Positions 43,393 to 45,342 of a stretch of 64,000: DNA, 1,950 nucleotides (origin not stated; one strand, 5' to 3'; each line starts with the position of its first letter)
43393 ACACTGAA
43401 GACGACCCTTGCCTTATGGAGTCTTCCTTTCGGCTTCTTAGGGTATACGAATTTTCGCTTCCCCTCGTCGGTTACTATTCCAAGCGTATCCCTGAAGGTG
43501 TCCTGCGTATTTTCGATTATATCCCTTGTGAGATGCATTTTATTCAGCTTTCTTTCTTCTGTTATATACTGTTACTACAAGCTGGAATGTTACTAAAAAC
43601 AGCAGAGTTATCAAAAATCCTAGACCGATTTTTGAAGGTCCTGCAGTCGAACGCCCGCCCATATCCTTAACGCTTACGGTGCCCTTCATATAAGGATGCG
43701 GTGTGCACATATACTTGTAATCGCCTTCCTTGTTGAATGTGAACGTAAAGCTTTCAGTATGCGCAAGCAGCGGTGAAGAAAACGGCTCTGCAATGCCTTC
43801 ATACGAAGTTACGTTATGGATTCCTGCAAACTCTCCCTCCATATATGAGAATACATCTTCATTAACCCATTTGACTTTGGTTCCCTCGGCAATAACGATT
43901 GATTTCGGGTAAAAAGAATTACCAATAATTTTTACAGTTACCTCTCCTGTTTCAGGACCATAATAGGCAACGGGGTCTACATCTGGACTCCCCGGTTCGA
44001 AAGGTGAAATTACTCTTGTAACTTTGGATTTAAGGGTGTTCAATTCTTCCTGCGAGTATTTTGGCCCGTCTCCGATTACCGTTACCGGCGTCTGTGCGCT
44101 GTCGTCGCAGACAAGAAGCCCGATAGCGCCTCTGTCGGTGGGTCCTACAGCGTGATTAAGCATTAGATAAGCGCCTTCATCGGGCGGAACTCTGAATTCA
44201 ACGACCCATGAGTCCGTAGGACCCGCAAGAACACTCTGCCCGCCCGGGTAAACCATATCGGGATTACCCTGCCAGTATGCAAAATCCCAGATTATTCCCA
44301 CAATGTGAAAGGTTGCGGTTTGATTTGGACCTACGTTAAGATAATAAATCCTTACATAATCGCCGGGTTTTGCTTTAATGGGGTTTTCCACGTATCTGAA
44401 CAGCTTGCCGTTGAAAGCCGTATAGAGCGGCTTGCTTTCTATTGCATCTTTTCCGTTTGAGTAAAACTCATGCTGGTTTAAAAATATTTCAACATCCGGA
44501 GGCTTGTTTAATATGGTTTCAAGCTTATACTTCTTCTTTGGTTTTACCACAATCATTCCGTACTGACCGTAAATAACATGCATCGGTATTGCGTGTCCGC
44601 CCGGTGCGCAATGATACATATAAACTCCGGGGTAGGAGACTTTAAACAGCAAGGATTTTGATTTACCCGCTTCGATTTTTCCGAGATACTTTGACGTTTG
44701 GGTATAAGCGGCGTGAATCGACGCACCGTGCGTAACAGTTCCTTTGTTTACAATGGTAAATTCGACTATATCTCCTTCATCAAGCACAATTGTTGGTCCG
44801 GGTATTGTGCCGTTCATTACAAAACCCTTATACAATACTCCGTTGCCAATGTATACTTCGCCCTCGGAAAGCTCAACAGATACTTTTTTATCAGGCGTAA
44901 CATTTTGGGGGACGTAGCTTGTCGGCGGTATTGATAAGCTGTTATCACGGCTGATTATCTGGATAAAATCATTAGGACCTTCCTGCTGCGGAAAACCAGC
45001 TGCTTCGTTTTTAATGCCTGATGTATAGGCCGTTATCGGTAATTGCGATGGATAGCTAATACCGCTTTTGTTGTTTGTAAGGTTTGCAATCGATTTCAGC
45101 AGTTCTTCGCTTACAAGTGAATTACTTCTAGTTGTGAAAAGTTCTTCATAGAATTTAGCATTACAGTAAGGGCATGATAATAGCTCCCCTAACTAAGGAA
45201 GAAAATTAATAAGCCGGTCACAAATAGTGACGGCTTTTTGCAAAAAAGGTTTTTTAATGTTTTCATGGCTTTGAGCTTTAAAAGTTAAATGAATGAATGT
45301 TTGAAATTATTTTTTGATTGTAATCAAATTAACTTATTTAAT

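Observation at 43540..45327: NirK-like copper protein with a tethered amicyanin-like cupredoxin, a C-terminal membrane anchor and an apparently missing catalytic Asp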

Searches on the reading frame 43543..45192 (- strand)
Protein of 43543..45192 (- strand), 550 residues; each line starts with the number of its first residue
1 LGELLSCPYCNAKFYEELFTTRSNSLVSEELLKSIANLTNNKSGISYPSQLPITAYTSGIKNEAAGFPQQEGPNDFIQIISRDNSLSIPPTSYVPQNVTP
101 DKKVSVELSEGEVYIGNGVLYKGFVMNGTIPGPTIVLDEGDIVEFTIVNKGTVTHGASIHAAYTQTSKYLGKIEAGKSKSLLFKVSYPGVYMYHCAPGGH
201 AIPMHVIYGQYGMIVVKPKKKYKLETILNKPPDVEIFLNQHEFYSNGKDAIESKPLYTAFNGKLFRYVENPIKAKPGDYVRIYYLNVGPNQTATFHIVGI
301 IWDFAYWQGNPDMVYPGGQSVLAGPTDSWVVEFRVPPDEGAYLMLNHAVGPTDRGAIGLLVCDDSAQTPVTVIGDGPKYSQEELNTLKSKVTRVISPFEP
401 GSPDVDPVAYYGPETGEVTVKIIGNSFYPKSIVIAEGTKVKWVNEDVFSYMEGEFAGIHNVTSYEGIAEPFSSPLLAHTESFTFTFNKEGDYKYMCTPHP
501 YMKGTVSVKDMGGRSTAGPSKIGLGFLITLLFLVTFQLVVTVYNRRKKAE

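Call 9: search_protein_families(library=pfam, proteins=[window:43543-45192:-], max_evalue=1)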
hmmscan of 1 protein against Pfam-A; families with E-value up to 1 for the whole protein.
window:43543-45192:- (550 aa): 4 families
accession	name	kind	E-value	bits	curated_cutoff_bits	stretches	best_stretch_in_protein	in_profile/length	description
PF00127.26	Copper-bind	-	4.8e-14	53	21.2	1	426-509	13-99/99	Copper binding proteins, plastocyanin/azurin family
PF07732.21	Cu-oxidase_3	-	1.2e-13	51.6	21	2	112-220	6-118/119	Multicopper oxidase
PF13473.12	Cupredoxin_1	-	1.1e-07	32.2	27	2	415-507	20-103/104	Cupredoxin-like domain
PF07731.20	Cu-oxidase_2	-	3.1e-06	27.4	20.4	1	172-198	94-120/137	Multicopper oxidase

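Call 10: search_protein_families(library=ncbifam, proteins=[window:43543-45192:-], max_evalue=1)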
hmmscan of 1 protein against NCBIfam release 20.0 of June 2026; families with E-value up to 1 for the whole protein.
window:43543-45192:- (550 aa): 15 families
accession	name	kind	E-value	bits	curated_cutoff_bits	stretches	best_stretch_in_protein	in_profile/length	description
TIGR02376.1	Cu_nitrite_red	equivalog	1.9e-35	122.7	296.3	1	102-350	26-297/326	copper-containing nitrite reductase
TIGR02657.1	amicyanin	equivalog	2.5e-12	47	110.2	1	429-508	10-82/83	amicyanin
TIGR02656.1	cyanin_plasto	equivalog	5.4e-10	39.6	87.85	1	426-508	13-98/99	plastocyanin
TIGR02375.1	pseudoazurin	equivalog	6.9e-08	32.3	109.85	2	135-197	17-74/116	pseudoazurin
TIGR03102.1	halo_cynanin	subfamily_domain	2.3e-06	27.6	93.8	1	425-508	37-114/115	halocyanin domain-containing protein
TIGR01480.1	copper_res_A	subfamily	1.1e-05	24.1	478.95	1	95-220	39-164/593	copper resistance system multicopper oxidase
TIGR03388.1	ascorbase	equivalog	5.3e-05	22.1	614.8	1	125-239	24-140/542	L-ascorbate oxidase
NF008205.1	PRK10965.1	equivalog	0.00014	20.8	525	1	89-225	31-172/529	multicopper oxidase CueO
TIGR04246.1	nitrous_NosZ_Gp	equivalog_domain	0.00017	20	625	1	109-198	475-562/578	Sec-dependent nitrous-oxide reductase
TIGR03096.1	nitroso_cyanin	equivalog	0.0019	18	142.85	1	134-196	62-119/135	nitrosocyanin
TIGR03389.1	laccase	equivalog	0.027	13.3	558.9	1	125-160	26-59/539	laccase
TIGR03095.1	rusti_cyanin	equivalog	0.05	13.8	146.7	1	461-497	97-132/148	rusticyanin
TIGR03390.1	ascorbOXfungal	equivalog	0.059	11.9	445.35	0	122-148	28-54/538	L-ascorbate oxidase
TIGR04244.1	nitrous_NosZ_RR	equivalog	0.12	10.9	625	1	137-205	553-619/627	TAT-dependent nitrous-oxide reductase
TIGR04339.1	PQQ_MSMEG_3727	hypoth_equivalog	0.13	12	75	1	135-198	60-120/151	MSMEG_3727 family PQQ-associated protein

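Call 11: search_solved_structures(query=window:43543-45192:-, max_evalue=1, show_alignments=3)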
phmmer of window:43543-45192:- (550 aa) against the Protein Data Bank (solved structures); distinct sequences matched with E-value up to 1: 188 (the best 60 are shown).
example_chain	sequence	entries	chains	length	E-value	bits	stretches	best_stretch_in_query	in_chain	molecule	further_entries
6hbe_A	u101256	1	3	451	4.3e-116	392.1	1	102-509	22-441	Copper-containing nitrite reductase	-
9kws_A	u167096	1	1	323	2.9e-41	145.1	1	73-366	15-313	Copper-containing nitrite reductase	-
9kwt_A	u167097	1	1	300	3e-41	145.1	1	104-364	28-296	Copper-containing nitrite reductase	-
3wkq_A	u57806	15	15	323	3.5e-41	144.9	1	73-366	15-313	Nitrite reductase | Copper-containing nitrite reductase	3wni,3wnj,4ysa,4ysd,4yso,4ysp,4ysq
3x1e_A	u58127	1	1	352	4.3e-41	144.6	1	70-366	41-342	Nitrite reductase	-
3wi9_A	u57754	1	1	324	5.9e-41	144.1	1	97-365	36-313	Nitrite reductase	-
3wia_A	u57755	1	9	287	7.4e-41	143.8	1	111-365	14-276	Nitrite reductase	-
9kwv_A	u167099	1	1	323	3.5e-40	141.6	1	73-366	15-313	Copper-containing nitrite reductase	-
9kwu_A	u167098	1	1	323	5.6e-40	140.9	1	73-366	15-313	Copper-containing nitrite reductase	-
3wkp_A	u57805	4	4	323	6.6e-40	140.6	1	73-366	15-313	Nitrite reductase | Copper-containing nitrite reductase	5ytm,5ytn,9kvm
3x1n_A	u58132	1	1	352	7.5e-40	140.5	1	70-366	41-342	Nitrite reductase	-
3x1f_A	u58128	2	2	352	8.5e-40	140.3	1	70-366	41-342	Nitrite reductase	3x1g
9kvl_A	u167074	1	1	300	1.4e-39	139.5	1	104-364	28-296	Copper-containing nitrite reductase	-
4kns_A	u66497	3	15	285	8.4e-39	137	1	113-366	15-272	Multicopper oxidase type 1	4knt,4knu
1kbv_A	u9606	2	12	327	3.8e-33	118.3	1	95-369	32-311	Major outer membrane protein PAN 1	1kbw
9cck_A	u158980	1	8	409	5.6e-25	91.4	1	108-508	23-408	Copper-containing nitrite reductase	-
9cck_C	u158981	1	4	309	2.4e-17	66.2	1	108-365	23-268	Copper-containing nitrite reductase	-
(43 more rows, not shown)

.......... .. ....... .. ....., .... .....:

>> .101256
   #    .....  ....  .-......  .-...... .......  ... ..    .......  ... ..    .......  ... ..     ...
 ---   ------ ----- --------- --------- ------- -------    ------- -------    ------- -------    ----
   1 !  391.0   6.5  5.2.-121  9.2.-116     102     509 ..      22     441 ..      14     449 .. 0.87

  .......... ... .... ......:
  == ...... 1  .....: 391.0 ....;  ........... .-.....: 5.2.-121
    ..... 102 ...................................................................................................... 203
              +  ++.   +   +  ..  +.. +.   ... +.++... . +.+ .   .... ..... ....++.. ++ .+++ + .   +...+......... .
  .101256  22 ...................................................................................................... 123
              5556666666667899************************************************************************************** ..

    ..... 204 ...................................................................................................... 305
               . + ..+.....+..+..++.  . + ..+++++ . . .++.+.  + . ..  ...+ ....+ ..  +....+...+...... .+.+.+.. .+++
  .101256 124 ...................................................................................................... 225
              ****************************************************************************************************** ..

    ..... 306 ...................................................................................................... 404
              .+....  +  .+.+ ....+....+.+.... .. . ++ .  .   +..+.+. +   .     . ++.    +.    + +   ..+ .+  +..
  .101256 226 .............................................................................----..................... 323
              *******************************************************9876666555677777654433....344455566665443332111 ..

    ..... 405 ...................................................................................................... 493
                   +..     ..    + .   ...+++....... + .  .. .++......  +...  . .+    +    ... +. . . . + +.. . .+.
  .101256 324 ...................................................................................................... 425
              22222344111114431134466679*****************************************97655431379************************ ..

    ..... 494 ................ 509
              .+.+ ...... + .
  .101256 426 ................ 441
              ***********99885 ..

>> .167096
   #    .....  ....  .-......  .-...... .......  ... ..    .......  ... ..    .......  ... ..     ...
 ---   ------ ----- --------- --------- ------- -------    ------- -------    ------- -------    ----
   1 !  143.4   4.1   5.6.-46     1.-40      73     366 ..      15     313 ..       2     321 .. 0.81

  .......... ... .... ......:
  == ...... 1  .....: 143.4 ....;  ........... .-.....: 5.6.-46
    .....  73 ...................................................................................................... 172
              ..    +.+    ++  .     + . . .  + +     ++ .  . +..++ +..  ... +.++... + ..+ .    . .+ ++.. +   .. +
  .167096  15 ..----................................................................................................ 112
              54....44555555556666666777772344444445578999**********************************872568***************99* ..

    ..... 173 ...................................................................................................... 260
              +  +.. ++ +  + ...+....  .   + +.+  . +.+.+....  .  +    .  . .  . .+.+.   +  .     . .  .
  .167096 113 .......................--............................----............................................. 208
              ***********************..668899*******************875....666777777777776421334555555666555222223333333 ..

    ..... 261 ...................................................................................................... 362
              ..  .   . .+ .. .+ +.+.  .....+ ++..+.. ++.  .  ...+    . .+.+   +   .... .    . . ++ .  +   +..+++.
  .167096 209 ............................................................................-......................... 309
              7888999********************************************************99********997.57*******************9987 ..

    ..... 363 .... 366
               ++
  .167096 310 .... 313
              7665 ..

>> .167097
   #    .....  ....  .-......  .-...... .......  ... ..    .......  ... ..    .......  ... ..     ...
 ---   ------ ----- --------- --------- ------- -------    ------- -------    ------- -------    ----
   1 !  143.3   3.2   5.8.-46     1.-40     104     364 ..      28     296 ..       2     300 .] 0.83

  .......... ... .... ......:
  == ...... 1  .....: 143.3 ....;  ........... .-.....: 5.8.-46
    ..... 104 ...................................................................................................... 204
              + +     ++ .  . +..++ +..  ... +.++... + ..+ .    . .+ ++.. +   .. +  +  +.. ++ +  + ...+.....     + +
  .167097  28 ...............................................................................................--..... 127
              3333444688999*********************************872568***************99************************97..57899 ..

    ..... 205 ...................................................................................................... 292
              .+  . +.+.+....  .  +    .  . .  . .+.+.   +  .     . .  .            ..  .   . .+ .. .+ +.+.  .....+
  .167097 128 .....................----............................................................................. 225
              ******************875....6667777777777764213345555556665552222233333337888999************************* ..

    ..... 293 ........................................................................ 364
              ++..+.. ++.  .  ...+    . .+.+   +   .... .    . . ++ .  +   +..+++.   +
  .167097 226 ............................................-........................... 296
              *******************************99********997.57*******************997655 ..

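Call 13: find_homologous_proteins(query=window:43543-45192:-, max_evalue=1e-10)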
Query window:43543-45192:- (550 aa): 877 proteins with E <= 1e-10 among 7251 candidates; the best 120 are listed.
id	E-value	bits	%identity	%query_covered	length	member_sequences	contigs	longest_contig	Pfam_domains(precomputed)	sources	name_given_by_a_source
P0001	0.0e+0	1157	92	99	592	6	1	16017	PF00127.27,PF13473.13,PF07732.22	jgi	-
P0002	5.3e-267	905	70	99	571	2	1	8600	PF07731.21,PF00127.27,PF13473.13,PF07732.22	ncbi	-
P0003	4.6e-265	899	71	99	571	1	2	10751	PF07731.21,PF00127.27,PF13473.13,PF07732.22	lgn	-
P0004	1.0e-262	891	73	93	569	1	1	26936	PF07731.21,PF00127.27,PF13473.13,PF07732.22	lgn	-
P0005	5.9e-260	882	69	99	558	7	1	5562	PF07731.21,PF00127.27,PF13473.13,PF07732.22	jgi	jgi:nitrite reductase (NO-forming)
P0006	4.4e-259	879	67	99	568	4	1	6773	PF07731.21,PF00127.27,PF13473.13,PF07732.22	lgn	-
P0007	3.9e-258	876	70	99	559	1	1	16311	PF07731.21,PF00127.27,PF13473.13,PF07732.22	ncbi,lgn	-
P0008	5.7e-258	875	69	100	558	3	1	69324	PF07731.21,PF00127.27,PF13473.13,PF07732.22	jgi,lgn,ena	-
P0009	1.0e-256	871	69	99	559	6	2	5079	PF07731.21,PF00127.27,PF13473.13,PF07732.22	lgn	-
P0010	1.7e-256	871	68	99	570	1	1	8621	PF00127.27,PF13473.13,PF07732.22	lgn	-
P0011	2.2e-255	867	69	97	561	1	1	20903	PF07731.21,PF00127.27,PF13473.13,PF07732.22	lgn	-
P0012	2.9e-255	866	67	99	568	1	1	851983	PF07731.21,PF00127.27,PF13473.13,PF07732.22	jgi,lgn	jgi:nitrite reductase (NO-forming)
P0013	3.3e-255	866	69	99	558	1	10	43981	PF07731.21,PF00127.27,PF13473.13,PF07732.22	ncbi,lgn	-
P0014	5.2e-255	866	69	99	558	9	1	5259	PF07731.21,PF00127.27,PF13473.13,PF07732.22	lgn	-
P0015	9.4e-255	865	68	99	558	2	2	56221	PF07731.21,PF00127.27,PF13473.13,PF07732.22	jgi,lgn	jgi:nitrite reductase (NO-forming)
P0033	1.8e-236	804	62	99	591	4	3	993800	PF07731.21,PF00127.27,PF13473.13,PF07732.22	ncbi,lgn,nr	ncbi:MAG: multicopper oxidase domain-containing protein [Ignavibacteria bacterium]|nr:multicopper ox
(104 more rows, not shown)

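Call 23: find_related_loci(query=A1, collection=genome_contigs, flank=7000)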
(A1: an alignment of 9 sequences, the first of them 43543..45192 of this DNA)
Query A1 (550 aa) in genome_contigs; peptide patterns used: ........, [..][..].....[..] (x = any residue, [..] = any of these).
332 stretches matched a pattern; 290 encode a relative of the query (tblastn E <= 1e-3); the best 80 are kept; 79 distinct loci.
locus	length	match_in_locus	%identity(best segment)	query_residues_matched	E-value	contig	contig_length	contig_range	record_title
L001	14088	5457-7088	68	1-548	0e+0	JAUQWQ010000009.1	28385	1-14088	MAG: Ignavibacteria bacterium isolate BIN7 contig_10164, whole genome shotgun sequence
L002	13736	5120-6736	69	6-548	0e+0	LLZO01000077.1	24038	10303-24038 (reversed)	MAG: Chlorobi bacterium OLB5 UZ05_CHB002CONTIG000077, whole genome shotgun sequence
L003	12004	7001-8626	70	4-548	0e+0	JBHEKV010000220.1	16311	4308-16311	MAG: Ignavibacteria bacterium isolate bin.560 k141_3863769, whole genome shotgun sequence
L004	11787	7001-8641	67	3-549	0e+0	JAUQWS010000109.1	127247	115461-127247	MAG: Ignavibacteria bacterium isolate BIN9 contig_185941, whole genome shotgun sequence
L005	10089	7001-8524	68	6-517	0e+0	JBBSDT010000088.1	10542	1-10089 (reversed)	MAG: Ignavibacteria bacterium isolate LS1_sbin.22 LS1_sbin.22_K_1125909_L_10542_cov_8.0170, whole genome shotgun sequenc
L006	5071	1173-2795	65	1-546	0e+0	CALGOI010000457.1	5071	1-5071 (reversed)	MAG TPA_asm: uncultured Ignavibacteriae bacterium isolate SRR7515931_bin.151_CONCOCT_v1.1_MAG genome assembly, contig: E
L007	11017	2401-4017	65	3-550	0e+0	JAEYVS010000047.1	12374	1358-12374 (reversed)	MAG: Bacteroidetes bacterium isolate OH_CBlB_226 k127_2476307, whole genome shotgun sequence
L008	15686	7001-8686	62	3-548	0e+0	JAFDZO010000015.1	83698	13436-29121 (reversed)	MAG: Bacteroidetes bacterium isolate SZAS-86 BACT-TMP-12__15__length-83698, whole genome shotgun sequence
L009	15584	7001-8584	67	6-542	0e+0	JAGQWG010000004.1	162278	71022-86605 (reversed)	MAG: Ignavibacteriae bacterium isolate HKST-UBA122 2012-05-30_1_(paired)_contig_1499, whole genome shotgun sequence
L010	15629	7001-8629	63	6-548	0e+0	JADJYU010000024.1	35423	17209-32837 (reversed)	MAG: Ignavibacteria bacterium isolate Lyne_18-Q3-R50-59_BATAC.576 tig00060279-10-355660, whole genome shotgun sequence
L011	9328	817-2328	67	6-508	0e+0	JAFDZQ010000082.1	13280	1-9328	MAG: Bacteroidetes bacterium isolate SZAS-88 BACT-KAN-9__82__length-13280, whole genome shotgun sequence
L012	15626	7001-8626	62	6-546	0e+0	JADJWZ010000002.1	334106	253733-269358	MAG: Ignavibacteria bacterium isolate Kalu_18-Q3-R12-55_BATAC.336 tig00003332-10-3343730, whole genome shotgun sequence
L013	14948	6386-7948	65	2-518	0e+0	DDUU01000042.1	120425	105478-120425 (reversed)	MAG TPA_asm: Ignavibacteria bacterium UBA2330 UBA2330_contig_1851, whole genome shotgun sequence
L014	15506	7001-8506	66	6-508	0e+0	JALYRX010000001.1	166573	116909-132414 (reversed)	MAG: Bacteroidota bacterium isolate MDV bin100 SD1456_NODE_4_length_166573_cov_2.781334, whole genome shotgun sequence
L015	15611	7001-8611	62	4-546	0e+0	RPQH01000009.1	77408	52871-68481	MAG: Ignavibacteriae bacterium isolate metabat2.211 metabat2.211_Contig_420267, whole genome shotgun sequence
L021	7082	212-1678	64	2-510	0e+0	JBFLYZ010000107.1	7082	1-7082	MAG: Bacteroidota bacterium isolate MAG098 MAG098_107, whole genome shotgun sequence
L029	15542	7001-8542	61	1-512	0e+0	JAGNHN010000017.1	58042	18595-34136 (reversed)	MAG: Lentimicrobiaceae bacterium isolate Go_SlDig_bin_16 Go_SlDig_1311_length_58042_cov_13.581335, whole genome shotgun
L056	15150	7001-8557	58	4-547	0e+0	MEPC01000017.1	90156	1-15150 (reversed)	MAG: Bacteroidetes bacterium RIFCSPLOWO2_12_FULL_37_12 rifcsplowo2_12_scaffold_339, whole genome shotgun sequence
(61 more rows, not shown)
